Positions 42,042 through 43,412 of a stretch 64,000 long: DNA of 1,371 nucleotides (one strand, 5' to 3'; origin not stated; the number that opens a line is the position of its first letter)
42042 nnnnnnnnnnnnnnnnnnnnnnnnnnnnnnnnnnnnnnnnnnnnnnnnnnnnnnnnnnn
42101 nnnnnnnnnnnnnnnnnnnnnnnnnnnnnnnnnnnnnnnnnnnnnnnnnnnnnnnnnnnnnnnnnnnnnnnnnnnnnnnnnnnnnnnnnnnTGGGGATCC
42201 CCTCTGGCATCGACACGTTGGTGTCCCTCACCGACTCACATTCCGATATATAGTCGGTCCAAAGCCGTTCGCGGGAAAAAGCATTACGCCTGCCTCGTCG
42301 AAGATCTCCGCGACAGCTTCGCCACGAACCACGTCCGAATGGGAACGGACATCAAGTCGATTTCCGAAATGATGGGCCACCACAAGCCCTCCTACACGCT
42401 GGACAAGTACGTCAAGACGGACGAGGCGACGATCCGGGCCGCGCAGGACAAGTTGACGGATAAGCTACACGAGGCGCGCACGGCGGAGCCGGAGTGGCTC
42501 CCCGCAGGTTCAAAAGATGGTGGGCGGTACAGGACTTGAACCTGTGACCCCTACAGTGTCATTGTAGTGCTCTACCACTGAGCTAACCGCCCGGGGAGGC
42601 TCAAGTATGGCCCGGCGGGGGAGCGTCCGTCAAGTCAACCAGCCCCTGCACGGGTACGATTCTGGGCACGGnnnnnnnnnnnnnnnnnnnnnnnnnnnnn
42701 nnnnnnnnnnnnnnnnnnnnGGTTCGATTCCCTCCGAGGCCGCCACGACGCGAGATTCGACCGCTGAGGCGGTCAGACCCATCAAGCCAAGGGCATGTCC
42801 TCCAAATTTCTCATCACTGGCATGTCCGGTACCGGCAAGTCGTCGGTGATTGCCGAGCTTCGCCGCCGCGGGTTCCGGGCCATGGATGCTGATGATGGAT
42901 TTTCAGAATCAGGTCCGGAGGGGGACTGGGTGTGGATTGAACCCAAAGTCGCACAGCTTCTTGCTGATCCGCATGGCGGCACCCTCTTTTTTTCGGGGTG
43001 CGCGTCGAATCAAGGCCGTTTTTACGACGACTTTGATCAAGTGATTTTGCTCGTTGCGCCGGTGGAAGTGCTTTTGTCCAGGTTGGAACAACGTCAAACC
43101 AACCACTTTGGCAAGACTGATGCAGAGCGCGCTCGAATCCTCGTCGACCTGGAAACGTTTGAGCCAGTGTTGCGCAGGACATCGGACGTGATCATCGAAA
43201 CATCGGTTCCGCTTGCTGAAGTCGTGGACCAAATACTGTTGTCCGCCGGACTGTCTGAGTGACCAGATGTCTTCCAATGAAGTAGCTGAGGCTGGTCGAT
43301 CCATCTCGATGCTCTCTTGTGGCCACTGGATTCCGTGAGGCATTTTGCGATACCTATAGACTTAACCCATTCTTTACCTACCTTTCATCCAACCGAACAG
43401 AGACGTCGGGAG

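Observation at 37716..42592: About 4.8-kb islet integrated at the 3' end of tRNA-Val(GAC), bounded by a perfect 47-bp direct repeat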

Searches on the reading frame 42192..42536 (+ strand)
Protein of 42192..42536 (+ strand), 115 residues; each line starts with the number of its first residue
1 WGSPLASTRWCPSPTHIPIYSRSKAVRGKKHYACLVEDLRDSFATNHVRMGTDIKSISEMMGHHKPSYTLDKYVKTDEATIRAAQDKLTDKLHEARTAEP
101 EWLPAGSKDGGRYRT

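Call 18: search_protein_families(library=pfam, proteins=[window:42192-42536:+], max_evalue=10)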
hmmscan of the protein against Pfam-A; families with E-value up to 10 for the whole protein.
seq(115 aa): 1 family
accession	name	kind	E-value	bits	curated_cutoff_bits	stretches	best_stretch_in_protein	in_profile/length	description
PF00589.27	Phage_integrase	-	8.8e-06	26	27.1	1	37-78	130-170/172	Phage integrase family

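Call 19: search_protein_families(library=ncbifam, proteins=[window:42192-42536:+], max_evalue=1)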
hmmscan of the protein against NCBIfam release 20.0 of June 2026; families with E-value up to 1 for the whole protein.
seq(115 aa): 8 families
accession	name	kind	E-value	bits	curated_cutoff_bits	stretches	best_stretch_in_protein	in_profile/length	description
NF040815.2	recomb_XerA_Arch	equivalog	4.5e-06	26.4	220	1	39-83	218-261/263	site-specific tyrosine recombinase/integron integrase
TIGR02224.1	recomb_XerC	equivalog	3.3e-05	23.4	335.15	1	39-86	241-287/295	tyrosine recombinase XerC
TIGR02225.1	recomb_XerD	equivalog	0.00019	20.9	329.6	1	37-80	236-278/290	site-specific tyrosine recombinase XerD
TIGR02249.1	integrase_gron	subfamily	0.00021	20.8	265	1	37-65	262-290/315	integron integrase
NF011946.0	PRK15417.1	equivalog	0.00057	19.2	435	1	37-89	277-331/337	integron integrase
NF003462.0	PRK05084.1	equivalog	0.00061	18.6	267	1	37-89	306-357/360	tyrosine recombinase XerS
NF001399.0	PRK00283.1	subfamily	0.0091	15.3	279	1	39-69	247-277/300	tyrosine recombinase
NF002331.0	PRK01287.1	subfamily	0.031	13.2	371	1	29-69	268-306/365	site-specific tyrosine recombinase XerC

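Call 34: find_homologous_proteins(query=window:42192-42536:+, max_evalue=0.001)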
Query seq(115 aa) (115 aa): 3 proteins with E <= 0.001 among 3 candidates.
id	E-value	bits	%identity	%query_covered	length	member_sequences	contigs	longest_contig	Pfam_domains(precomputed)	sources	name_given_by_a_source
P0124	7.7e-36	141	100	57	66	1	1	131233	-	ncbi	ncbi:MAG: hypothetical protein ACK4XJ_11220 [Fimbriimonadaceae bacterium]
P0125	1.5e-30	124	89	57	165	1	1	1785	PF00589.28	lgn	-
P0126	9.3e-24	102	81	56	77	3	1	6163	-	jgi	jgi:hypothetical protein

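Call 35: find_encoding_contigs(protein=P0125, flank=10000)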
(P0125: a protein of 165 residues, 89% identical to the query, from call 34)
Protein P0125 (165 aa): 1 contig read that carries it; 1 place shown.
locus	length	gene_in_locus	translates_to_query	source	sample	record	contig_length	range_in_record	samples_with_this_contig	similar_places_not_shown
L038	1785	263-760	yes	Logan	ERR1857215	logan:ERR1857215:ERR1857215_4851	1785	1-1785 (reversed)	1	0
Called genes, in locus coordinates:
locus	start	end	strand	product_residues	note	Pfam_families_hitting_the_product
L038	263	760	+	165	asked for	PF00589:Phage_integrase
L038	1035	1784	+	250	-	?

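Call 36: find_encoding_contigs(protein=P0126, flank=10000)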
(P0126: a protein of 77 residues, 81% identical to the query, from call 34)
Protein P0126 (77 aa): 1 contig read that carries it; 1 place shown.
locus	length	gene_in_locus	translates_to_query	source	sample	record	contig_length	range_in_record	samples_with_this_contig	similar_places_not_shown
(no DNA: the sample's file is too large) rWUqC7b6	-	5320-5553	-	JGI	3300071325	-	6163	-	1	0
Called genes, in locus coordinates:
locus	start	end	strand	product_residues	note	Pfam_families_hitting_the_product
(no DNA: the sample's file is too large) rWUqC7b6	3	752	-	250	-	?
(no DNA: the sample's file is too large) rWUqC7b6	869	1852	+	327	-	PF12894:ANAPC4_WD40 (faint), PF23414:Beta-prop_EML_2 (faint), PF02239:Cytochrom_D1 (faint), PF10282:Lactonase (faint), PF24814:WD40_Prp19 (weak), PF25175:Beta-prop_WDR5, PF21783:YNCE (weak), PF25174:Beta-prop_THOC3, +2 more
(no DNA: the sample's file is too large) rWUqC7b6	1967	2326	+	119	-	PF03795:YCII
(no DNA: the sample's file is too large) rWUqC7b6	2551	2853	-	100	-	-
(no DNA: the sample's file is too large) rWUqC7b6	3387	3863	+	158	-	PF22381:Staph_reg_Sar_Rot (weak), PF25213:HVO_A0261_N (faint), PF01978:TrmB, PF01047:MarR, PF12802:MarR_2, PF13463:HTH_27 (weak)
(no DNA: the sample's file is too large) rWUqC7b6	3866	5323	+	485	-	PF07690:MFS_1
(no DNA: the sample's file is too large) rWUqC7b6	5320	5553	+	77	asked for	-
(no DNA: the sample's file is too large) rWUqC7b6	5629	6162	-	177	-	?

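Call 42: search_protein_families(library=pfam, proteins=[P0125, L038:1035-1784:+], max_evalue=0.1)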
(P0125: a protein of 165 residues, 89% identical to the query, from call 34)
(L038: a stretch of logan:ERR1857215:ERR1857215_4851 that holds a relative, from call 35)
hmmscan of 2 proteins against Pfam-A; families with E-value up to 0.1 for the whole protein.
P0125 (165 aa): 1 family
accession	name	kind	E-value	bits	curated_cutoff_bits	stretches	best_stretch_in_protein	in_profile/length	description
PF00589.27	Phage_integrase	-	2.1e-11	44.3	27.1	1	20-119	69-170/172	Phage integrase family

L038:1035-1784:+ (250 aa): 3 families
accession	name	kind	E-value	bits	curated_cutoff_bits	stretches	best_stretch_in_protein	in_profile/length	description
PF03704.23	BTAD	-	1.2e-12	48.8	22.1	1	96-231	9-145/146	Bacterial transcriptional activator domain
PF00486.34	Trans_reg_C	-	0.004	17.6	26.2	1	21-80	6-64/77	Transcriptional regulatory protein, C terminal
PF22120.2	T6SS_Tse3_N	-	0.065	14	27.2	0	23-78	45-96/104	T6SS, Peptidoglycan muramidase Tse3, N-terminal domain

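Call 52: find_related_loci(query=P0125, collection=metagenome_contigs, flank=10000)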
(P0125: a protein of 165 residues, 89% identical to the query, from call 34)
Query P0125 (165 aa) in metagenome_contigs; peptide patterns used: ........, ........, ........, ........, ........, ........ (x = any residue, [..] = any of these).
600 stretches matched a pattern (row limit reached: there are more); 1 encode a relative of the query (tblastn E <= 1e-3); 1 distinct loci.
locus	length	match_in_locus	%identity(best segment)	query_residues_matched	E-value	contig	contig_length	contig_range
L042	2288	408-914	70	2-165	1e-71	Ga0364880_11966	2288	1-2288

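Call 61: search_protein_families(library=phrogs, proteins=[L042:48-917:+], max_evalue=0.01)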
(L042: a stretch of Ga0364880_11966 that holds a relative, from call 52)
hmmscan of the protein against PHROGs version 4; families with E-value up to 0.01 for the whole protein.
L042:48-917:+ (289 aa): 3 families
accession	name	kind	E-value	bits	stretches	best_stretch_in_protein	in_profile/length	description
phrog_1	-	integration and excision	2.2e-45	157.1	1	2-261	209-460/611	integrase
phrog_216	-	integration and excision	4.1e-24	86.2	1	20-250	13-238/301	integrase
phrog_7685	-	integration and excision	1.2e-07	32.6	1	129-243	121-230/240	integrase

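Call 70: find_related_loci(query=L042:48-917:+, collection=viral_contigs, flank=10000)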
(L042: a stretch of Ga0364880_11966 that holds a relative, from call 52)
Query L042:48-917:+ (289 aa) in viral_contigs; peptide patterns used: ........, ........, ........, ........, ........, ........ (x = any residue, [..] = any of these).
9 stretches matched a pattern, but none encodes a relative of the query by tblastn (E <= 1e-3).

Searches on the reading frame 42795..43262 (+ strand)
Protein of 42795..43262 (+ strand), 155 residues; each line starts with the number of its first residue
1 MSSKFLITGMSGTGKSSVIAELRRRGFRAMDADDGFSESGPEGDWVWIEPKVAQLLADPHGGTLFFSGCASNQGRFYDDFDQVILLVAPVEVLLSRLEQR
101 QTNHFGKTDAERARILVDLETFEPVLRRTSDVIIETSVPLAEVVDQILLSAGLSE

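Call 7: search_protein_families(library=pfam, proteins=[window:42795-43262:+], max_evalue=0.01)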
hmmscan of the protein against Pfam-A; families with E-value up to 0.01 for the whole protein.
window:42795-43262:+ (155 aa): 5 families
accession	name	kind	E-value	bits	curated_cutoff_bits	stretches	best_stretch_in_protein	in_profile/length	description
PF13238.12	AAA_18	-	3.4e-10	40.9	29.4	1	6-115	2-126/128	AAA domain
PF13671.12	AAA_33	-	0.00053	20.8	27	0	83-124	101-142/143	AAA domain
PF13191.12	AAA_16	-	0.00089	20.2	32.6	1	5-29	27-51/167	AAA ATPase domain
PF03668.21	RapZ-like_N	-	0.001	19.3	25.4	0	6-31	5-30/158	RapZ-like N-terminal domain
PF01202.28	SKI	-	0.0036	17.9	22.1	0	81-148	86-155/159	Shikimate kinase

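Call 10: search_protein_families(library=padloc, proteins=[window:42795-43262:+], max_evalue=0.01)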
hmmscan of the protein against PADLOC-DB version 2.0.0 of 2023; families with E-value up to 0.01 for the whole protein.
window:42795-43262:+ (155 aa): 0 families

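Call 19: search_protein_families(library=ncbifam, proteins=[window:42795-43262:+], max_evalue=1)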
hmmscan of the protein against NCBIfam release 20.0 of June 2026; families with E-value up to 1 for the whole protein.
window:42795-43262:+ (155 aa): 21 families
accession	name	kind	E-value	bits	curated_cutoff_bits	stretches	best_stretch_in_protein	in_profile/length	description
NF004861.0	PRK06217.1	equivalog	3.8e-05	23.1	203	1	4-108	3-112/183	hypothetical protein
TIGR00152.1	TIGR00152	equivalog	0.0009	19.1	65.55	1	7-34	4-32/188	dephospho-CoA kinase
NF002988.0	PRK03731.1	equivalog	0.0014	18.4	161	1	75-148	89-165/174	shikimate kinase AroL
NF003828.1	PRK05416.1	equivalog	0.0017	18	244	1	6-31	3-28/278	RNase adapter RapZ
NF008583.0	PRK11545.1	equivalog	0.01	15.3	265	0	5-25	11-31/177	gluconokinase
NF005252.0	PRK06762.1-3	equivalog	0.011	15.5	258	1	6-28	15-37/189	hypothetical protein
TIGR00679.1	hpr-ser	equivalog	0.011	15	240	1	6-34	147-174/300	HPr(Ser) kinase/phosphatase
TIGR01313.1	therm_gnt_kin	subfamily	0.012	15.4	113.75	0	5-33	1-30/164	gluconokinase, GntK/IdnK-type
TIGR03263.1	guanyl_kin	equivalog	0.017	14.8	160.45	1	5-24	4-23/180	guanylate kinase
TIGR02322.1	phosphon_PhnN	equivalog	0.022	14.5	156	0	82-106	113-137/179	phosphonate metabolism protein/1,5-bisphosphokinase (PRPP-forming) PhnN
NF010552.0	PRK13946.1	equivalog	0.039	13.5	186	0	84-148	120-184/198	shikimate kinase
NF010283.0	PRK13724.1-5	equivalog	0.054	13.4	164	1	4-28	46-70/78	conjugal transfer protein TrbD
NF040667.1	hom_kin_desulfo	exception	0.055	13.3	197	1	7-34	5-33/163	homoserine kinase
NF006746.0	PRK09270.1-5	subfamily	0.097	11.6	250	1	80-121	148-190/210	nucleoside/nucleotide kinase family protein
NF001064.0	PRK00117.5-4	equivalog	0.11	11.9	217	1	9-38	93-122/194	recombination regulator RecX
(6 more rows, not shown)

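Call 56: list_cluster_members(proteins=[window:42795-43262:+, window:43490-43966:-, window:44117-45133:+, window:44072-45133:+, window:45130-46113:-, window:41643-42191:+, window:38691-40013:+, L001:209-802:-])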
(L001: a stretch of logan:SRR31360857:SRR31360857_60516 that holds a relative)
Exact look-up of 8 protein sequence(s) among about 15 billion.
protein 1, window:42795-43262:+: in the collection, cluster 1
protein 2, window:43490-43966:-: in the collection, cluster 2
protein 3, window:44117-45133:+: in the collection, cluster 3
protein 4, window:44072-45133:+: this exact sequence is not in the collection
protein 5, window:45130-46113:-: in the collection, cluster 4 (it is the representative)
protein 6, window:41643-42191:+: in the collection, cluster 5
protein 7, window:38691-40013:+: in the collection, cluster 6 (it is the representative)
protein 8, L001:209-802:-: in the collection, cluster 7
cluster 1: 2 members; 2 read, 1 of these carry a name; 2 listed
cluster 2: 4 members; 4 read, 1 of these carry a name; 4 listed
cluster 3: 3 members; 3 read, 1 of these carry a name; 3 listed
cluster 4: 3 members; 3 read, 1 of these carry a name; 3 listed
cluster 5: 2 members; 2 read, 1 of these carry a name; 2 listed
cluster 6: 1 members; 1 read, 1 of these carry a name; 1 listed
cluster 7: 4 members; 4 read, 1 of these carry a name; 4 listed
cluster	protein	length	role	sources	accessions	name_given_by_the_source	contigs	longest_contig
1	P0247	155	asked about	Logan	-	-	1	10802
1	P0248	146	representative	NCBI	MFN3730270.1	MAG: AAA family ATPase [Fimbriimonadaceae bacterium]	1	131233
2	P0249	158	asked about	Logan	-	-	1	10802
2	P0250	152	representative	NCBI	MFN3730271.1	MAG: hypothetical protein ACK4XJ_11240 [Fimbriimonadaceae bacterium]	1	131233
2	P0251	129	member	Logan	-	-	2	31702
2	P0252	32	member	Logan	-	-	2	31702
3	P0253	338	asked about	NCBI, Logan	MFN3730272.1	MAG: adenosine deaminase [Fimbriimonadaceae bacterium]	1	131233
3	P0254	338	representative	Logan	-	-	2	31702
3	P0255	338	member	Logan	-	-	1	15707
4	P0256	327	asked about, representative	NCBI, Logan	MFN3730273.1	MAG: NAD(P)/FAD-dependent oxidoreductase [Fimbriimonadaceae bacterium]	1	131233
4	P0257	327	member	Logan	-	-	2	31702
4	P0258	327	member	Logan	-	-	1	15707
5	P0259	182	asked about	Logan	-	-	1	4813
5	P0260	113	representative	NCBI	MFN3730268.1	MAG: hypothetical protein ACK4XJ_11215 [Fimbriimonadaceae bacterium]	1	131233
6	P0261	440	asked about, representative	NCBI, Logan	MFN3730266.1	MAG: toll/interleukin-1 receptor domain-containing protein [Fimbriimonadaceae bacterium]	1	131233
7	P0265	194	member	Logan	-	-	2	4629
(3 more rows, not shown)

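Call 57: find_encoding_contigs(protein=P0254, flank=10000, max_places=4)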
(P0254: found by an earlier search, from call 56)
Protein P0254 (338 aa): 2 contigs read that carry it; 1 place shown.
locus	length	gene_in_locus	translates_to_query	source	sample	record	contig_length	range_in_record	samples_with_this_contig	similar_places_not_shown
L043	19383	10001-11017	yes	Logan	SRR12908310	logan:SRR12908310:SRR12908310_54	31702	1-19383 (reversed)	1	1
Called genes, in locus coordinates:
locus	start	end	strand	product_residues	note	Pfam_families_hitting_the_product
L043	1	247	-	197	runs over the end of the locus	PF00293:NUDIX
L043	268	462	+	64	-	-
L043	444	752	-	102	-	-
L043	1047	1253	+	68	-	-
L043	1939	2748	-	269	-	-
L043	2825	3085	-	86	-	-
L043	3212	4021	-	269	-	-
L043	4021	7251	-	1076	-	-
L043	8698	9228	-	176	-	-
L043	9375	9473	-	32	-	-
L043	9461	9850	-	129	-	-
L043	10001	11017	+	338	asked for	PF00962:A_deaminase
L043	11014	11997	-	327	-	PF01266:DAO (faint), PF03486:HI0933_like (faint), PF07992:Pyr_redox_2, PF12831:FAD_oxidored (weak), PF13738:Pyr_redox_3, PF00070:Pyr_redox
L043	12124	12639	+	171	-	PF00578:AhpC-TSA, PF08534:Redoxin, PF00085:Thioredoxin, PF13098:Thioredoxin_2, PF13905:Thioredoxin_8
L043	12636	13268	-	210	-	PF01553:Acyltransferase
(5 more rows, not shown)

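Call 58: find_encoding_contigs(protein=P0265, flank=10000, max_places=4)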
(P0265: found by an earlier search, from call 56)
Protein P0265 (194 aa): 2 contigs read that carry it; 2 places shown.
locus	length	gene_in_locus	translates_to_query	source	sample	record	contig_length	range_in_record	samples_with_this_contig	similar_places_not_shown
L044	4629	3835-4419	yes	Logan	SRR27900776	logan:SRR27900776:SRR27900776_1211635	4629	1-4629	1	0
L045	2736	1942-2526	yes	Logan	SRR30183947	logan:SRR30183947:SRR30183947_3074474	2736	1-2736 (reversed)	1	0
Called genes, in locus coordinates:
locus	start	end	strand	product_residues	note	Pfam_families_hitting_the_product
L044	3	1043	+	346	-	?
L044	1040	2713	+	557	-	PF00664:ABC_membrane, PF02463:SMC_N (faint), PF00005:ABC_tran, PF13304:AAA_21 (faint)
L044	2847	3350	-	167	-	-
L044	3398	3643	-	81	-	-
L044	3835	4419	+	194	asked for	PF21897:DUF6919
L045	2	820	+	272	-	?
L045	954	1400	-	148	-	-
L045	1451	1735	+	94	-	-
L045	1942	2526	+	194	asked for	PF21897:DUF6919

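Call 61: search_protein_families(library=phrogs, proteins=[window:42795-43262:+], max_evalue=0.01)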
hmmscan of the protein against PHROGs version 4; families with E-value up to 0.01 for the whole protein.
window:42795-43262:+ (155 aa): 2 families
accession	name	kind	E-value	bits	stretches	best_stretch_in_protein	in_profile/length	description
phrog_2071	-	other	0.0006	20.7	1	5-51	19-63/282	ATPase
phrog_1815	-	other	0.0012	20.1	0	5-25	6-27/197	guanylate kinase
